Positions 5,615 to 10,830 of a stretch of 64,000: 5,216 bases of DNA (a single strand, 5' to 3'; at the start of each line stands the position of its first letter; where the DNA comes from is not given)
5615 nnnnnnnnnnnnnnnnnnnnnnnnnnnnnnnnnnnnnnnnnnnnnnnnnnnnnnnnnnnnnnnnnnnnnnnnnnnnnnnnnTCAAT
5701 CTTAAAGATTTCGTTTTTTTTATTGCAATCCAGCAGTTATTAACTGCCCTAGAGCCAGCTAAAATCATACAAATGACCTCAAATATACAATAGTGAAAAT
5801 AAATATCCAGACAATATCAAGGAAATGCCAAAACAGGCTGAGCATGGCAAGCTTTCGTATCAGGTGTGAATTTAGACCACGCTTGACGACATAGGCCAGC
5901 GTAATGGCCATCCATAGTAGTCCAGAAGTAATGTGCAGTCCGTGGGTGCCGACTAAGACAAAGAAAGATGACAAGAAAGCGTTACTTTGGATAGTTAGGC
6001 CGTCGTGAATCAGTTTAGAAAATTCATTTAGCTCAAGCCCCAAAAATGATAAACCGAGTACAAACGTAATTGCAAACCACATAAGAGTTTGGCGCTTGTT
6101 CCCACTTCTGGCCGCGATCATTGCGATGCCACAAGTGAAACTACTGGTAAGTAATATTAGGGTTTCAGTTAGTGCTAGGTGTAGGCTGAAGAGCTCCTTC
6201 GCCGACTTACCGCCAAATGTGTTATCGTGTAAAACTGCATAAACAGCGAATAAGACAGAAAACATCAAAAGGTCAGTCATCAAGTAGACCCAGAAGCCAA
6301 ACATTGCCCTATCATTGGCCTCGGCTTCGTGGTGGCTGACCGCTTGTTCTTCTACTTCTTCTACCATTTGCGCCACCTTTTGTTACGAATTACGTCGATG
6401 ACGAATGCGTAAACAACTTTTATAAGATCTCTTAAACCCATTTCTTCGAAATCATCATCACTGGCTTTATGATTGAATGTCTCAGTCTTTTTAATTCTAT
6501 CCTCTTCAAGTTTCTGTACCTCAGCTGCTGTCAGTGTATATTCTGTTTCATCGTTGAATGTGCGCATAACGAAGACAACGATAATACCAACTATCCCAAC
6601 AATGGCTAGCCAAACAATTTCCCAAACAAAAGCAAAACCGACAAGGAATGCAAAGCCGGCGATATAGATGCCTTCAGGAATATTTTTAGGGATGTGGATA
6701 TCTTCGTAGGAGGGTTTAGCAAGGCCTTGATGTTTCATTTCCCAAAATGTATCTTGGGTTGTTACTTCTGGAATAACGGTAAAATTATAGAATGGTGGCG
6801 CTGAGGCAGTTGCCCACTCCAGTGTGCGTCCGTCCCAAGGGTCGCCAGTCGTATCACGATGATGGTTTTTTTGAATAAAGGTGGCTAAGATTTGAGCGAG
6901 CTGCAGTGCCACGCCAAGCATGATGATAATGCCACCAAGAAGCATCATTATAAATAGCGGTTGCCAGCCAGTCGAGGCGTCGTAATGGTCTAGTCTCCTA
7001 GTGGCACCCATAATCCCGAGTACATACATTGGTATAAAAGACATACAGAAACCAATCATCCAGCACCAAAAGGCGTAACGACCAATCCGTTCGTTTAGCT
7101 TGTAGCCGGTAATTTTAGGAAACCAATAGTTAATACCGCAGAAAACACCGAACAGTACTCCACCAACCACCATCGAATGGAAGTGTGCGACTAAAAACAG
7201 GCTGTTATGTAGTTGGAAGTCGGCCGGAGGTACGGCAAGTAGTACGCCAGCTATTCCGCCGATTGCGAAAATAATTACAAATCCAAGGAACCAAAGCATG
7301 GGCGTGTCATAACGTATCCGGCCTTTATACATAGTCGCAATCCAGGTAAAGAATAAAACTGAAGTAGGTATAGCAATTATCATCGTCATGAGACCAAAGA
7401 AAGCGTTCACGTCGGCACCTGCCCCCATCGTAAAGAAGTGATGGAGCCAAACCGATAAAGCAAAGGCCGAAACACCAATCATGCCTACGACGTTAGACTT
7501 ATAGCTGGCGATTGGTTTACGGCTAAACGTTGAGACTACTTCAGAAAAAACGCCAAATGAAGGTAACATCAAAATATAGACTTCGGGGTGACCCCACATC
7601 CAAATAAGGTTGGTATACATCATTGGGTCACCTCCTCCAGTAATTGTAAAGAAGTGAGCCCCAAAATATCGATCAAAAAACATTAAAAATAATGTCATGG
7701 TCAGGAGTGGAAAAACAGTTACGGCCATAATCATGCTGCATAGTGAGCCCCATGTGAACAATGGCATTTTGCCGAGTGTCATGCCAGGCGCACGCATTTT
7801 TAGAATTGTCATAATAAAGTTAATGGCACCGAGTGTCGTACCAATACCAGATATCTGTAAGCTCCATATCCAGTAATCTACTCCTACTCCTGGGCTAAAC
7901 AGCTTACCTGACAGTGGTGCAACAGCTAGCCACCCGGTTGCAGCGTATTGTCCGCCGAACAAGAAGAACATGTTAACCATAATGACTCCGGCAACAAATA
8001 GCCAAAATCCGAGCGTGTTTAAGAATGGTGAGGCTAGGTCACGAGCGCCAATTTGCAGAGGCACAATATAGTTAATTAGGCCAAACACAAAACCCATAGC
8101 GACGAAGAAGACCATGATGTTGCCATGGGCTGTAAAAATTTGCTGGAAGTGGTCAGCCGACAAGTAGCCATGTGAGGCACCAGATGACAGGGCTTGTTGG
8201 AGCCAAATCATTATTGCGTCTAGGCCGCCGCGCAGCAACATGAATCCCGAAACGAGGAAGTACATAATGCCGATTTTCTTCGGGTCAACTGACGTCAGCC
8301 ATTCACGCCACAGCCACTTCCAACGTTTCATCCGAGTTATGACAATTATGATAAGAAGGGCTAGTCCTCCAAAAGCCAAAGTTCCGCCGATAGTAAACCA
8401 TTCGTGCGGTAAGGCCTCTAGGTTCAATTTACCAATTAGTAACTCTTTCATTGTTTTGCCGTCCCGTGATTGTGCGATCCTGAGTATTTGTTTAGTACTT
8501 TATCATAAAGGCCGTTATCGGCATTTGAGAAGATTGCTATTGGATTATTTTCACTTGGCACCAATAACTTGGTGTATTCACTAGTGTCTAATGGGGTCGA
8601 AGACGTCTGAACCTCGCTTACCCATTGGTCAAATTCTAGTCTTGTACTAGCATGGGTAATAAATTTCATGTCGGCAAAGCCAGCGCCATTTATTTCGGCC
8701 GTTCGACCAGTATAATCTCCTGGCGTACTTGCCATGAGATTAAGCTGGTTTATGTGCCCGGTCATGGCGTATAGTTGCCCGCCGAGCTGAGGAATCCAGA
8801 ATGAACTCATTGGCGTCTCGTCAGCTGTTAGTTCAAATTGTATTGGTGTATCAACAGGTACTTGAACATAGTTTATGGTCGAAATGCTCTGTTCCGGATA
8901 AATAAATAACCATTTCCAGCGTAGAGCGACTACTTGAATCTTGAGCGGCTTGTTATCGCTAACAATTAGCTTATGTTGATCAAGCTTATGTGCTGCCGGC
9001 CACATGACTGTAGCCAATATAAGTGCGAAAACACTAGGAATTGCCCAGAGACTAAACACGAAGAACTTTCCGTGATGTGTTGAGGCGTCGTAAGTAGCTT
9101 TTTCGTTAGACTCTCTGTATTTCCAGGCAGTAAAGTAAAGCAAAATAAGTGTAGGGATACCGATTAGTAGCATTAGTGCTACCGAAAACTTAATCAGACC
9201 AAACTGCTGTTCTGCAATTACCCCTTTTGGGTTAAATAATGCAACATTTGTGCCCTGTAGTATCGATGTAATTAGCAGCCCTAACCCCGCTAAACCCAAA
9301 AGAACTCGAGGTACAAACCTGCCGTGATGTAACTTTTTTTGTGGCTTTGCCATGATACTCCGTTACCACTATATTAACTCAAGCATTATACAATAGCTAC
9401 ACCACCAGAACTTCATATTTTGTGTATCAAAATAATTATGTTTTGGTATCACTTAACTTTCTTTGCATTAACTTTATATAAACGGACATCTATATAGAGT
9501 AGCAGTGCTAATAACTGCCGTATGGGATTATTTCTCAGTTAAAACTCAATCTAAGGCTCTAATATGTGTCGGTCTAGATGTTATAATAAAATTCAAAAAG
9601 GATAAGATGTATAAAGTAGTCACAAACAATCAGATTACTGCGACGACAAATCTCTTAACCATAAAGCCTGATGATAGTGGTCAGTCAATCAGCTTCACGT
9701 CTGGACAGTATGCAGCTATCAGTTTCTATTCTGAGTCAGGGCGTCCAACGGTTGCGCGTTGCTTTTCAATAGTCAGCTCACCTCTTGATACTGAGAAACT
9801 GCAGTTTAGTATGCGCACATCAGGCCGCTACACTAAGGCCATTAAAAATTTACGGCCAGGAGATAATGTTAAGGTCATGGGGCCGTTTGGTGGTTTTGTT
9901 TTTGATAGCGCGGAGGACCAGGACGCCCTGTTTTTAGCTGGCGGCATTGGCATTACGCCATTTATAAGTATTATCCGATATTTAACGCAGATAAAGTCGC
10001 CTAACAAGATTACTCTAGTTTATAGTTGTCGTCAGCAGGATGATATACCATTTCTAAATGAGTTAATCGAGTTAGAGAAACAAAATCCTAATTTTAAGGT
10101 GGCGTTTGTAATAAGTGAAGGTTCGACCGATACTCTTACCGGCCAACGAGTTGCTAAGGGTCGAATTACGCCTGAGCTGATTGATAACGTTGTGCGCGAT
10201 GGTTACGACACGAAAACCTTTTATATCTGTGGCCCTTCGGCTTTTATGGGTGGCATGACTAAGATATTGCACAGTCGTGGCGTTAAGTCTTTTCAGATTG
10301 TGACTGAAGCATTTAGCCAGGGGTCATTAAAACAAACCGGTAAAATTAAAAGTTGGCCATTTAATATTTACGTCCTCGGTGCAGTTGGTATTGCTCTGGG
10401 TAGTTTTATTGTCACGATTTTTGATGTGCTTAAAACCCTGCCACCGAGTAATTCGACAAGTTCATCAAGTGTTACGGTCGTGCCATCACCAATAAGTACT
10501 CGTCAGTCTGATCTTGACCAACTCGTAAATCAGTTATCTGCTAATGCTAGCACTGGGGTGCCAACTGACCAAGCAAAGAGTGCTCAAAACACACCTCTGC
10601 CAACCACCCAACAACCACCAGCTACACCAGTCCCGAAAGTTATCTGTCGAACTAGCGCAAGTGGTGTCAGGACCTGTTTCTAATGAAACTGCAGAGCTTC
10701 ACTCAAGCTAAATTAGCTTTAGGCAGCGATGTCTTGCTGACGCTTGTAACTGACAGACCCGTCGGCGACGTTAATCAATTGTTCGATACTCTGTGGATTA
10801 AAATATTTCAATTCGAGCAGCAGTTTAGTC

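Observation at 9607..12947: Translationally coupled FNR-like dehydrogenase / signal-less ApbE / MsrQ-like heme membrane protein / CPAE exoprotein: a split NOX-like transmembrane electron module with no known acceptor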

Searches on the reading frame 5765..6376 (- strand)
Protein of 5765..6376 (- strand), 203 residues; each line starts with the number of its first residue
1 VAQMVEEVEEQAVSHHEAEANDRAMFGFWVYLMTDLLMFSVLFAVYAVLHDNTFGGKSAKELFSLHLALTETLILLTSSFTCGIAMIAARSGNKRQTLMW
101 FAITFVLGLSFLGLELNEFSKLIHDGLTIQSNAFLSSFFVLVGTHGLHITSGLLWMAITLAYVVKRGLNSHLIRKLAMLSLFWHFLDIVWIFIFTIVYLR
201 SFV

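Call 36: search_protein_families(library=pfam, proteins=[window:5765-6376:-], max_evalue=0.01)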
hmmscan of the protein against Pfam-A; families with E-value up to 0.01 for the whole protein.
window:5765-6376:- (203 aa): 1 family
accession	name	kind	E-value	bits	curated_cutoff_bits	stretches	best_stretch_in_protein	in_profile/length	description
PF00510.24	COX3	-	2.2e-17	64.2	23.8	1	11-199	63-255/258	Cytochrome c oxidase subunit III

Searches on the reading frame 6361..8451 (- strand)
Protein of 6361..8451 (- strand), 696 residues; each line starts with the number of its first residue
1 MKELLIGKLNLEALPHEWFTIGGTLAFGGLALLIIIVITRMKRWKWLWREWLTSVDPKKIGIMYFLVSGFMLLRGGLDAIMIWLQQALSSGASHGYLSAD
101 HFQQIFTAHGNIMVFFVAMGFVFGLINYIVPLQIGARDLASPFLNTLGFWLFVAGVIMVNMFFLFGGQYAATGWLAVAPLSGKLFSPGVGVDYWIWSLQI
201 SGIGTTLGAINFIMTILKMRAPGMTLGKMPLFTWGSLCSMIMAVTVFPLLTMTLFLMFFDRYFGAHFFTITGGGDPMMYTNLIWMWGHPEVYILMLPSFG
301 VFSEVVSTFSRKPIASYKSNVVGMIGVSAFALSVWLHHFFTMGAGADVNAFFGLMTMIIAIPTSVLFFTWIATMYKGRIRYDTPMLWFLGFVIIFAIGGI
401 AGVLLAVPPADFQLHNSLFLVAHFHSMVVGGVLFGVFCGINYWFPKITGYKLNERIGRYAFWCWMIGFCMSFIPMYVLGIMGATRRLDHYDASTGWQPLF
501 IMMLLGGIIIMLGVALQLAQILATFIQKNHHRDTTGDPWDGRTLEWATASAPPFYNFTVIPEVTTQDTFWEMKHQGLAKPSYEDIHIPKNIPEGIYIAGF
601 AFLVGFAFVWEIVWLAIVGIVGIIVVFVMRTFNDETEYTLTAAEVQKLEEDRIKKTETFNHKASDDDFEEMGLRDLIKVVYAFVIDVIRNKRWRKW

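Call 36: search_protein_families(library=pfam, proteins=[window:6361-8451:-], max_evalue=0.01)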
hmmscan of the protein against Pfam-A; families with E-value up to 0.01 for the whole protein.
window:6361-8451:- (696 aa): 1 family
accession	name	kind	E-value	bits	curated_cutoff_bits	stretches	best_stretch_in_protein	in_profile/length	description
PF00115.25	COX1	-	9.6e-141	470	34.8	1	59-509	1-436/436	Cytochrome C and Quinol oxidase polypeptide I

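Call 65: find_related_loci(query=window:6361-8451:-, collection=metagenome_contigs, flank=8000)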
Query window:6361-8451:- (696 aa) in metagenome_contigs; peptide patterns used: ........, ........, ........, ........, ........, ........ (x = any residue, [..] = any of these).
421 stretches matched a pattern; 364 encode a relative of the query (tblastn E <= 1e-3); the best 80 are kept; 80 distinct loci.
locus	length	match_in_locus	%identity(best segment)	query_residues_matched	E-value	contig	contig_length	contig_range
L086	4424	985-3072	81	1-696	0e+0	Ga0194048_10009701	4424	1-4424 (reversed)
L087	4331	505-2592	79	1-696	0e+0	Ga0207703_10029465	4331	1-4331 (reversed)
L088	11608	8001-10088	79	1-696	0e+0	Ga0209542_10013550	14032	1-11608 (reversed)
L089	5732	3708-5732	80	1-675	0e+0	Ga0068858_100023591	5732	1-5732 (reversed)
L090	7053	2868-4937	78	1-694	0e+0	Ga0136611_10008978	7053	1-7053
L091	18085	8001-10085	76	1-696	0e+0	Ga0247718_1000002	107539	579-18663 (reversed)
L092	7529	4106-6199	76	1-696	0e+0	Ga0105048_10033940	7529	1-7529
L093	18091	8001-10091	78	1-696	0e+0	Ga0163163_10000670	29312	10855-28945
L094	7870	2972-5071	77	1-696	0e+0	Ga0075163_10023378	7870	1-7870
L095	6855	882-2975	76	1-696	0e+0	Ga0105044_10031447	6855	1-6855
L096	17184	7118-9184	79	1-688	0e+0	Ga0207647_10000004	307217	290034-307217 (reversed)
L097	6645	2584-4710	75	1-696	0e+0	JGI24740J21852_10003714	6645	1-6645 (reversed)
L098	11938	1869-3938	76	1-695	0e+0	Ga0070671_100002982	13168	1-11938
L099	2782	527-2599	77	1-695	0e+0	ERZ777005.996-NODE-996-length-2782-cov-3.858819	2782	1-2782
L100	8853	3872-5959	77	1-696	0e+0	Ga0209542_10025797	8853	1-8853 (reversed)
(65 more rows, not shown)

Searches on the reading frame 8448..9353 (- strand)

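Call 36: search_protein_families(library=pfam, proteins=[window:8448-9353:-], max_evalue=0.01)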
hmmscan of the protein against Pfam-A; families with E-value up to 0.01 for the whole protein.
window:8448-9353:- (301 aa): 2 families
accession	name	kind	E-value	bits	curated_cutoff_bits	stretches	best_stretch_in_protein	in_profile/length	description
PF06481.20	COX_ARM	-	3.4e-14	52.9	23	1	250-292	2-44/46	COX Aromatic Rich Motif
PF00116.26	COX2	-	3e-08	34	22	1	159-233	44-117/120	Cytochrome C oxidase subunit II, periplasmic domain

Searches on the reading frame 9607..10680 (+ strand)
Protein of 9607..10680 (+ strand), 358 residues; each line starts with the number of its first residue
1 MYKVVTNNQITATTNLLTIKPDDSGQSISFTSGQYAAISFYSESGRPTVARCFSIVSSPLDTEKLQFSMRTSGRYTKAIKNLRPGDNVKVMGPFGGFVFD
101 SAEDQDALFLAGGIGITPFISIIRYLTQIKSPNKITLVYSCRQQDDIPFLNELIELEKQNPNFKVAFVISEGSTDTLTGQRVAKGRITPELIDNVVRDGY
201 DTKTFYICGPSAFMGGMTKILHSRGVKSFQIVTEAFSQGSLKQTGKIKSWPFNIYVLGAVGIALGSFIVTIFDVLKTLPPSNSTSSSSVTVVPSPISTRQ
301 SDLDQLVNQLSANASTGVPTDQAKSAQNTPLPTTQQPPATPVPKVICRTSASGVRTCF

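Call 3: search_protein_families(library=pfam, proteins=[window:9607-10680:+], max_evalue=1)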
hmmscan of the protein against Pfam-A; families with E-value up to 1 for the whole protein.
window:9607-10680:+ (358 aa): 4 families
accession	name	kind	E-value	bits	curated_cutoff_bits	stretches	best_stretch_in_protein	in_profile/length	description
PF00175.26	NAD_binding_1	-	1e-17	65.2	22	1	109-216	1-106/109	Oxidoreductase NAD-binding domain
PF00970.30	FAD_binding_6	-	1.1e-08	35.8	21.1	1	3-98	3-98/99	Oxidoreductase FAD-binding domain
PF08030.17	NAD_binding_6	-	1.4e-08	35.4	22.2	1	108-165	5-70/156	Ferric reductase NAD binding domain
PF08022.18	FAD_binding_8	-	0.16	12.5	22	1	11-81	11-80/109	FAD-binding domain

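Call 4: search_protein_families(library=ncbifam, proteins=[window:9607-10680:+], max_evalue=1)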
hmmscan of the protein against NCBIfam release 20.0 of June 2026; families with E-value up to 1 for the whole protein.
window:9607-10680:+ (358 aa): 28 families (the best 25 are shown)
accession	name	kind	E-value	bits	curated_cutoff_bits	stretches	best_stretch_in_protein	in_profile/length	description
NF009805.0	PRK13289.1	equivalog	4.4e-31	108.2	432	1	3-237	158-393/399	NO-inducible flavohemoprotein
NF040810.1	BenC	equivalog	2.9e-27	95.7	430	1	6-237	111-331/333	benzoate 1,2-dioxygenase electron transfer component BenC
NF007964.0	PRK10684.1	equivalog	9.2e-27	93.9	383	1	29-242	36-243/333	NADH oxidoreductase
NF045803.1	MethMoxFADbindMmoC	equivalog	9.9e-27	93.6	500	1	4-236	111-340/343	aromatic/alkene monooxygenase hydroxylase FAD-binding subunit MmoC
TIGR02160.1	PA_CoA_Oxy5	hypoth_equivalog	1.4e-26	93.2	420.8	1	21-239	24-244/352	1,2-phenylacetyl-CoA epoxidase subunit PaaE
NF006220.0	PRK08345.1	subfamily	8.1e-24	84.4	395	1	3-228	14-243/294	cytochrome-c3 hydrogenase subunit gamma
TIGR01941.1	nqrF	equivalog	2.9e-22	79.2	295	1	71-236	238-403/405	NADH:ubiquinone reductase (Na(+)-transporting) subunit F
NF008822.0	PRK11872.1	equivalog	1.7e-20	73.3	402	1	4-239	111-338/341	anthranilate 1,2-dioxygenase electron transfer component AntC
NF058606.1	GlBtMonoRdsGbcB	equivalog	1.8e-20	73.1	500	1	30-240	43-251/362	glycine betaine monooxygenase reductase subunit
NF040830.1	sulfhyd_ShyC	equivalog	1.2e-18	67.3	600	1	6-224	13-233/288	NAD(P)-dependent hydrogenase/sulfhydrogenase 2 subunit gamma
NF005963.0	PRK08051.1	equivalog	1.8e-16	60.1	230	1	4-237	8-231/233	NAD(P)H-flavin reductase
NF008178.0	PRK10926.1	equivalog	2.7e-16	59.6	390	1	29-184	30-187/248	ferredoxin--NADP(+) reductase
NF000798.0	PRK00054.1-3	equivalog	5.8e-16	58.9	219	1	2-226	8-199/244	dihydroorotate dehydrogenase electron transfer subunit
NF040835.1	sulfhyd_HydG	equivalog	1e-14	54.5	650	1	9-214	27-226/292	NADPH-dependent hydrogenase/sulfhydrogenase 1 subunit gamma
NF000796.0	PRK00054.1-1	equivalog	1.6e-14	53.8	224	1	61-227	53-195/254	dihydroorotate dehydrogenase electron transfer subunit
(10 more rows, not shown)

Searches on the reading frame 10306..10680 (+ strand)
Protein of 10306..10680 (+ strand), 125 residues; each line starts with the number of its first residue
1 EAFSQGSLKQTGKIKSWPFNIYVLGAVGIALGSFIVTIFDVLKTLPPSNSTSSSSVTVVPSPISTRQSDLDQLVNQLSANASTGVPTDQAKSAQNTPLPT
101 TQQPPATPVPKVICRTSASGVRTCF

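Call 74: find_homologous_proteins(query=A3, max_evalue=0.001)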
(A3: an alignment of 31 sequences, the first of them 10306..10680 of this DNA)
Query A3 (31 sequences) (125 aa, profile of the alignment): 3 proteins with E <= 0.001 among 8000 candidates.
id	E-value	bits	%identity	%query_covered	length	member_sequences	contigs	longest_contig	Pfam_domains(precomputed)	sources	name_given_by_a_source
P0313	1.6e-30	124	48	99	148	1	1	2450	-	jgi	-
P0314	1.3e-24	105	38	100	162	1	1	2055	-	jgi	jgi:hypothetical protein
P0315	3.0e-17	81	52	37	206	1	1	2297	-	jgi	jgi:hypothetical protein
